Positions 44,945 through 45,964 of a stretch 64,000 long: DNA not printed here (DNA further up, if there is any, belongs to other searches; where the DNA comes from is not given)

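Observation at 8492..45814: Uninterrupted 37.3-kb ORF encoding a 12,440-aa (about 1.3 MDa) protein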

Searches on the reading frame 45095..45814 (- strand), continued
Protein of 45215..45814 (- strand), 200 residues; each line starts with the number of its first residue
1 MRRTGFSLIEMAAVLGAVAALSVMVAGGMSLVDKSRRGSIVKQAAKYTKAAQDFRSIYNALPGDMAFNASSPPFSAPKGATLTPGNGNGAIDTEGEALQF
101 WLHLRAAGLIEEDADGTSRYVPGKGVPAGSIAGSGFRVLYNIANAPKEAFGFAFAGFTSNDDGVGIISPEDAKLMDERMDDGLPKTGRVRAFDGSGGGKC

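Call 69: find_encoding_contigs(protein=P0193, flank=10000, max_places=1)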
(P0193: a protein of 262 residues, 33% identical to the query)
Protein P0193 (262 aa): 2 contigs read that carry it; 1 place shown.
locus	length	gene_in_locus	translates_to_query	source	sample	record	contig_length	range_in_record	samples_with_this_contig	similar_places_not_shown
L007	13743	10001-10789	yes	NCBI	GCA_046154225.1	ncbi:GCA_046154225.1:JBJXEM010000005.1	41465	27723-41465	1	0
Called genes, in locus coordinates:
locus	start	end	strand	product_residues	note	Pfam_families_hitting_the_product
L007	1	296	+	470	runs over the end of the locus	PF13401:AAA_22 (faint), PF00437:T2SSE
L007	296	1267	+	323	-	PF00482:T2SSF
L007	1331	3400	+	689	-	PF04851:ResIII, PF00270:DEAD (faint), PF17757:UvrB_inter, PF27431:UvrB_3rd, PF00271:Helicase_C, PF12344:UvrB, PF02151:UVR (weak)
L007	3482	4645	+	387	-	PF09594:GT87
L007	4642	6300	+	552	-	PF02776:TPP_enzyme_N, PF00205:TPP_enzyme_M, PF02775:TPP_enzyme_C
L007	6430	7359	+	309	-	PF13599:Pentapeptide_4, PF13576:Pentapeptide_3 (weak), PF00805:Pentapeptide, PF13576:Pentapeptide_3 (weak), PF00805:Pentapeptide, PF00691:OmpA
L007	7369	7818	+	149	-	-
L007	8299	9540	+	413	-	PF06850:PHB_depo_C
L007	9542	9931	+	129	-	-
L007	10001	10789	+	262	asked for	-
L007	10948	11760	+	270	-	PF07963:N_methyl (faint)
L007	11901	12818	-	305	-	PF00126:HTH_1, PF03466:LysR_substrate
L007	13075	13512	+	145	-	-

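Call 70: find_encoding_contigs(protein=P0257, flank=10000, max_places=1)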
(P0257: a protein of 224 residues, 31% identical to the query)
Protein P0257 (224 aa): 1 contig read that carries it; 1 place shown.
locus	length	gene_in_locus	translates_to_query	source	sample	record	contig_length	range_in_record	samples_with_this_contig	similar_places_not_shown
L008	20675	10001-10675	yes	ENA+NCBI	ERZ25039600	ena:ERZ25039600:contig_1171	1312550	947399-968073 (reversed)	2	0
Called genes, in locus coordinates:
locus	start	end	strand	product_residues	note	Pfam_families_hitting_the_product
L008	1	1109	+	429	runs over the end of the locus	PF13428:TPR_14 (faint), PF00515:TPR_1 (faint), PF07719:TPR_2 (faint), PF13176:TPR_7 (faint), PF13432:TPR_16 (weak), PF23914:TPR_CcmH_CycH (faint), PF14559:TPR_19 (weak)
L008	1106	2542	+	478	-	PF05157:MshEN, PF00437:T2SSE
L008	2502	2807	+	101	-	PF00437:T2SSE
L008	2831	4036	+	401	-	PF28597:T2SSF_N, PF00482:T2SSF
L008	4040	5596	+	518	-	-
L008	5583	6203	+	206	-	-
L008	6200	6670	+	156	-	-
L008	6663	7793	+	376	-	-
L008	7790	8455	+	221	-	PF07963:N_methyl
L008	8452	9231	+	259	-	PF12698:ABC2_membrane_3 (weak)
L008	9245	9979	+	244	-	-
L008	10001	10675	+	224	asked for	PF07963:N_methyl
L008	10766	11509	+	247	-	PF00005:ABC_tran, PF13304:AAA_21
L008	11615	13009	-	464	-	PF00672:HAMP, PF00512:HisKA, PF02518:HATPase_c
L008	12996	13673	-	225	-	PF00072:Response_reg, PF00486:Trans_reg_C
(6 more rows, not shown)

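Call 71: find_encoding_contigs(protein=P0196, flank=10000, max_places=1)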
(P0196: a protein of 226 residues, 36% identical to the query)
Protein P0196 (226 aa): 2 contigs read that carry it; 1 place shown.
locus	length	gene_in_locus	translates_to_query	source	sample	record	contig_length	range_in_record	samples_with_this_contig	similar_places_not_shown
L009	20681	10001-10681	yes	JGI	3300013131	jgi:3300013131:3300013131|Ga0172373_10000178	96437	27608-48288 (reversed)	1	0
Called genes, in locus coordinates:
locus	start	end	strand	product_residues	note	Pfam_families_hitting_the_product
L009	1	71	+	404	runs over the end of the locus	PF01636:APH (weak), PF02958:EcKL (weak)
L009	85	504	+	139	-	PF07366:SnoaL, PF12680:SnoaL_2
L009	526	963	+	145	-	PF00583:Acetyltransf_1, PF13673:Acetyltransf_10, PF13508:Acetyltransf_7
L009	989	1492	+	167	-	PF00583:Acetyltransf_1, PF13673:Acetyltransf_10, PF13508:Acetyltransf_7 (weak)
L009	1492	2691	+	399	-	PF00083:Sugar_tr, PF07690:MFS_1, PF13347:MFS_2 (weak), PF06609:TRI12 (weak)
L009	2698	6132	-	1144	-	PF17757:UvrB_inter, PF02559:CarD_TRCF_RID, PF00270:DEAD, PF04851:ResIII, PF00271:Helicase_C, PF03461:TRCF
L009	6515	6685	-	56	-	-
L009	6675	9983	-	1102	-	PF26549:Tricorn_N, PF00930:DPPIV_N (faint), PF07676:PD40 (weak), PF26550:Tricorn_2nd, PF14684:Tricorn_C1, PF14685:PDZ_Tricorn, PF03572:Peptidase_S41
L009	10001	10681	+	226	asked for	PF07963:N_methyl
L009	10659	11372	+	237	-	-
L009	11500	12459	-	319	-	-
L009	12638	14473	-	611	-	PF00575:S1, PF23459:S1_RRP5 (weak), PF21710:Spt6_S1 (weak), PF00575:S1, PF23459:S1_RRP5 (weak)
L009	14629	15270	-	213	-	PF00406:ADK (weak), PF02224:Cytidylate_kin, PF13189:Cytidylate_kin2 (weak), PF13207:AAA_17 (faint), PF13238:AAA_18 (weak)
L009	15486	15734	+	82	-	PF09538:FYDLN_acid (weak)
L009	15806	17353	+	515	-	PF03023:MurJ, PF01554:MatE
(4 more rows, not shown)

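Call 75: find_related_loci(query=A3, collection=metagenome_contigs, flank=10000)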
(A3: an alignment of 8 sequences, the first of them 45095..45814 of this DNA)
Query A3 (240 aa) in metagenome_contigs; peptide patterns used: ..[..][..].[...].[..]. (x = any residue, [..] = any of these).
122 stretches matched a pattern; 10 encode a relative of the query (tblastn E <= 1e-3); 10 distinct loci.
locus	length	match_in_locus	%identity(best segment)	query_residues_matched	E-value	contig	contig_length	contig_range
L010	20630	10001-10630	41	1-221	1e-45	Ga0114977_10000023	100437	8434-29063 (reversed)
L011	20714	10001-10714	36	2-240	2e-42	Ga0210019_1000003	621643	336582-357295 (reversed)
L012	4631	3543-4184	36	5-221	3e-31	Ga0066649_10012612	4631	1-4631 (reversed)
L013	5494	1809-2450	36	5-221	3e-31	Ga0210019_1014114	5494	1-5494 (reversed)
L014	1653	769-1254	29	2-190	4e-16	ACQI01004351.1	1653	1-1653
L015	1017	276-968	27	2-216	1e-15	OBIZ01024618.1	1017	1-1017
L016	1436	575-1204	30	2-203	5e-12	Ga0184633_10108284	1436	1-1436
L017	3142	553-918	25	2-110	4e-6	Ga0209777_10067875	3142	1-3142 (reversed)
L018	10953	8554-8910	25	5-110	3e-5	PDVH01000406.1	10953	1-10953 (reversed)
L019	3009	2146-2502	25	5-110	7e-5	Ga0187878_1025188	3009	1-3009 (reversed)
